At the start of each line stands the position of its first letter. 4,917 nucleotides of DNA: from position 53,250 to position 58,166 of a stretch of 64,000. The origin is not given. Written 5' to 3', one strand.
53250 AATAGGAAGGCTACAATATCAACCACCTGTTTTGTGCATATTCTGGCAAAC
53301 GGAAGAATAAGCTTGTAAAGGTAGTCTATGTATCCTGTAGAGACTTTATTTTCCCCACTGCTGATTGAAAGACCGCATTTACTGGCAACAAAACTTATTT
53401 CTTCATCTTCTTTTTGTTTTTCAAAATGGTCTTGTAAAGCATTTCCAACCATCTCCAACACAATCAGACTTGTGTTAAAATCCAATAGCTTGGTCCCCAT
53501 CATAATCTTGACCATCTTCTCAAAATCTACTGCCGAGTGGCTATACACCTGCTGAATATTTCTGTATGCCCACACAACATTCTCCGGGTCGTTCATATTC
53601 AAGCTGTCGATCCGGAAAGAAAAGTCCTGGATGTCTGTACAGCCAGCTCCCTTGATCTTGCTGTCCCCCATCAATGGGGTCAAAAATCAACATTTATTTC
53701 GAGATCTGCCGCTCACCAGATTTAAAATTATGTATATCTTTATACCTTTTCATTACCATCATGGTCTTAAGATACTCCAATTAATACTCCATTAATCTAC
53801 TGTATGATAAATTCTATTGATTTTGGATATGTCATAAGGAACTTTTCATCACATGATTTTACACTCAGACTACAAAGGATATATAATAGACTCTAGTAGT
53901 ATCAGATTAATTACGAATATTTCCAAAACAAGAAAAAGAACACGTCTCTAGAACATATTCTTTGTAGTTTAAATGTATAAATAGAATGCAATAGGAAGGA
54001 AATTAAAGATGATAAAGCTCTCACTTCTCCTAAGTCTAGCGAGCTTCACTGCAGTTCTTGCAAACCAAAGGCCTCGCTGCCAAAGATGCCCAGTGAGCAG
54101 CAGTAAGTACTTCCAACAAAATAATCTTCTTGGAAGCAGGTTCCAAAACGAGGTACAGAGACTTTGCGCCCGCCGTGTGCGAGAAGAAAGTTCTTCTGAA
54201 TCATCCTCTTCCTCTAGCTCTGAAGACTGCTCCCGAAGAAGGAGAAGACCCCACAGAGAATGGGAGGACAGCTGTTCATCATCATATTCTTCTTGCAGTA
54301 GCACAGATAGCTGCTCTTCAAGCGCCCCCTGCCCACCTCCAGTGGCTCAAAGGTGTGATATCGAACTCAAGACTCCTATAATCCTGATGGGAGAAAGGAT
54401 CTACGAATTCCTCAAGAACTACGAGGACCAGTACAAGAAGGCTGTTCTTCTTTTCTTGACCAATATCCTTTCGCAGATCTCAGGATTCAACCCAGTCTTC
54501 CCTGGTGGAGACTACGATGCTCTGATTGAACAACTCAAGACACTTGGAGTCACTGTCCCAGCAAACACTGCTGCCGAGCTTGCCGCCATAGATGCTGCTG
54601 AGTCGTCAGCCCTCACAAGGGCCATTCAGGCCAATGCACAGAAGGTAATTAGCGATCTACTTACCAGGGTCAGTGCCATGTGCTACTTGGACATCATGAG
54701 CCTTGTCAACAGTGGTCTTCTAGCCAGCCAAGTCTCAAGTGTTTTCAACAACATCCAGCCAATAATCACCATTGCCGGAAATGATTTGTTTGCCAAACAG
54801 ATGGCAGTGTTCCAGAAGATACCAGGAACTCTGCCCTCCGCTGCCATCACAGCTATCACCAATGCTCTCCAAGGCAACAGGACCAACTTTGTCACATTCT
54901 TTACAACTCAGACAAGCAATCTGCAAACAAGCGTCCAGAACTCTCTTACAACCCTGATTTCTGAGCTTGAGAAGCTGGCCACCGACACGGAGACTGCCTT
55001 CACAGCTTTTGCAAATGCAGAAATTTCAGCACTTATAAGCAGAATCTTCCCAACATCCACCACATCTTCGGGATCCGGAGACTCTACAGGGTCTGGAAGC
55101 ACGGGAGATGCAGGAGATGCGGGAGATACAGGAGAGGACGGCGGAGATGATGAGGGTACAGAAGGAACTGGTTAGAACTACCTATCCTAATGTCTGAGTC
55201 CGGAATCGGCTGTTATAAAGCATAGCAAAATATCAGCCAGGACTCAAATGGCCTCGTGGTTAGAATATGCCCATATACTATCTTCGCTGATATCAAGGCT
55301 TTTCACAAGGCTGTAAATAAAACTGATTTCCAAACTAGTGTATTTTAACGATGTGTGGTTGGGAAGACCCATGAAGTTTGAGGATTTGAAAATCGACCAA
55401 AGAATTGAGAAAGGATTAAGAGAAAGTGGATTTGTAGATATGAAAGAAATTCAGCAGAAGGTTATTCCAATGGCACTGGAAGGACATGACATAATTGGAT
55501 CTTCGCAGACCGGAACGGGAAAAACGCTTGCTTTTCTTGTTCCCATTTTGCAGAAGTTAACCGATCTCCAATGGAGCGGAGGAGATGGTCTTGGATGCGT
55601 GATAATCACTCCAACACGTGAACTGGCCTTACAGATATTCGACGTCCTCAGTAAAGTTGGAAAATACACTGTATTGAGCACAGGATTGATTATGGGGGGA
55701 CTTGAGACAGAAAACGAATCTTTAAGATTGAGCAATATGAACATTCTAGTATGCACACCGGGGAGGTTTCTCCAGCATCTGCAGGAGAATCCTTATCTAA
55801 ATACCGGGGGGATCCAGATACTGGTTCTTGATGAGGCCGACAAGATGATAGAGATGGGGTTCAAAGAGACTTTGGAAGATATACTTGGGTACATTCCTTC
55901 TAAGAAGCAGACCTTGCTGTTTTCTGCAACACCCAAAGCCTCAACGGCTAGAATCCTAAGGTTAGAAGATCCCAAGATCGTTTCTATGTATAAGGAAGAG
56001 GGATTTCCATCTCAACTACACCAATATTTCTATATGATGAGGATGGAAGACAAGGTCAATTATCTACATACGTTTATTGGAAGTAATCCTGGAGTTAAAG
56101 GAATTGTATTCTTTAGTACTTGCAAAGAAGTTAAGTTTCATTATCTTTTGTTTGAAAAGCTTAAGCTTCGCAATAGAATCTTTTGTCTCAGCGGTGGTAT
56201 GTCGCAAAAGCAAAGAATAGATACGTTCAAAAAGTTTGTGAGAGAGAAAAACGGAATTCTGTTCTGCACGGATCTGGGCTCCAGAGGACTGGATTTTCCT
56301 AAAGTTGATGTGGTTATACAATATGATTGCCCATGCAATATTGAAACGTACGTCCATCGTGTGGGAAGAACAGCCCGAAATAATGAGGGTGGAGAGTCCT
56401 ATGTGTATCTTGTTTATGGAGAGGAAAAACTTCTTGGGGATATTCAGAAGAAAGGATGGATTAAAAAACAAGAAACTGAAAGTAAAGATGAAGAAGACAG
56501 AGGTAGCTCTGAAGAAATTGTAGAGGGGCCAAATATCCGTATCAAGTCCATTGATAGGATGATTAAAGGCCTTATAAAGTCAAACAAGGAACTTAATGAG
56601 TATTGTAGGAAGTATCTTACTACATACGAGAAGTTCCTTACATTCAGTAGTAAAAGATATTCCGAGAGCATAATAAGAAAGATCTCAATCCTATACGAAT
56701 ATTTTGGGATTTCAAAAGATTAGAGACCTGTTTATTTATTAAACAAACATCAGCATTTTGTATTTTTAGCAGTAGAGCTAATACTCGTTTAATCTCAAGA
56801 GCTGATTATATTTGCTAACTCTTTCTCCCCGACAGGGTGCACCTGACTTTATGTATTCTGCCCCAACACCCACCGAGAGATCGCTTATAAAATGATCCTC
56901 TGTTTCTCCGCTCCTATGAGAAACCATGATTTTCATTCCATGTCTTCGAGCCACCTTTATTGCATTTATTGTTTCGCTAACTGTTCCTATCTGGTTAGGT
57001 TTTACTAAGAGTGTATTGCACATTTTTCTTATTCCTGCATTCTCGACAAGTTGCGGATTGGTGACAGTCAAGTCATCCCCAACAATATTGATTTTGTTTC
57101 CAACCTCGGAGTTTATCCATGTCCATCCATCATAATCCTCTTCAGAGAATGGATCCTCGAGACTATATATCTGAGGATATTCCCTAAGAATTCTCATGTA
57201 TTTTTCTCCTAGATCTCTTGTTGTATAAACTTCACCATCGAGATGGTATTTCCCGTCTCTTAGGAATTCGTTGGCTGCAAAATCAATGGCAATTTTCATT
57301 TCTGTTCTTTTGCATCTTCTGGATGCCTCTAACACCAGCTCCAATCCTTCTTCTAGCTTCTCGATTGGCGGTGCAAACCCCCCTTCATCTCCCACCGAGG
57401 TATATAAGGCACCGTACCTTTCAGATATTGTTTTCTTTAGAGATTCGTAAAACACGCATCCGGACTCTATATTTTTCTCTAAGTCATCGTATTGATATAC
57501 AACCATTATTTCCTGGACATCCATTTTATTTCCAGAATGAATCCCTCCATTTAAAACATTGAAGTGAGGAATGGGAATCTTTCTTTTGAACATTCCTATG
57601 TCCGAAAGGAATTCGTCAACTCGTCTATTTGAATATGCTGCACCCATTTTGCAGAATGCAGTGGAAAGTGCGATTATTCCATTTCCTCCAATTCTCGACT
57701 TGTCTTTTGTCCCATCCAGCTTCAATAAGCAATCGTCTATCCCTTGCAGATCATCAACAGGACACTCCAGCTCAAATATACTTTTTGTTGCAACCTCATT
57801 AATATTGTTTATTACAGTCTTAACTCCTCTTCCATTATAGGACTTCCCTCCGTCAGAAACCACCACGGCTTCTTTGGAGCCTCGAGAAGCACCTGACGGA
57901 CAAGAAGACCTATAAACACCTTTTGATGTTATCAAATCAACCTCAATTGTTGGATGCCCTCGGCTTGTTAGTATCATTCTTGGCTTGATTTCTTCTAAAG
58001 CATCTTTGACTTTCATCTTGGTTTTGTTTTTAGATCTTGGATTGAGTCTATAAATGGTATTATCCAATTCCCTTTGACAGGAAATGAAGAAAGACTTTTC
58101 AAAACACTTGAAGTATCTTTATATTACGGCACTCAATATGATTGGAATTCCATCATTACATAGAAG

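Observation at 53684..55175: SWP1-like secreted spore wall gene with distinct GC-rich composition, a long upstream spacer and a TATA-like element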

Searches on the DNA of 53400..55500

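Call 31: search_rna_families(source=window, start=53400, end=55500, threshold=evalue, max_evalue=1)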
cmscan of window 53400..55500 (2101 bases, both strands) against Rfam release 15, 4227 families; matches with E-value up to 1: 0.
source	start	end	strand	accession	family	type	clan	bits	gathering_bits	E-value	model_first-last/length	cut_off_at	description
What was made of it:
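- Rfam found nothing at E<=1 (call 31).
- Tried and rejected: Nothing found (call 31).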

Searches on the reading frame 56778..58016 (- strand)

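Call 46: search_protein_families(library=pfam, proteins=[window:56778-58016:-], max_evalue=0.001)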
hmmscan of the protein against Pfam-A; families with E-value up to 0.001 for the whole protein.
window:56778-58016:- (412 aa): 3 families
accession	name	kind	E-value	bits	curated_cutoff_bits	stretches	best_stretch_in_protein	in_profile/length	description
PF00113.28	Enolase_C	-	6e-88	295.4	21.5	1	146-411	3-279/296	Enolase, C-terminal TIM barrel domain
PF03952.21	Enolase_N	-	7.9e-36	123.6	35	1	8-132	2-126/131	Enolase, N-terminal domain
PF13378.12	MR_MLE_C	-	9.6e-05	22.6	29.4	1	273-365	63-152/219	Enolase C-terminal domain-like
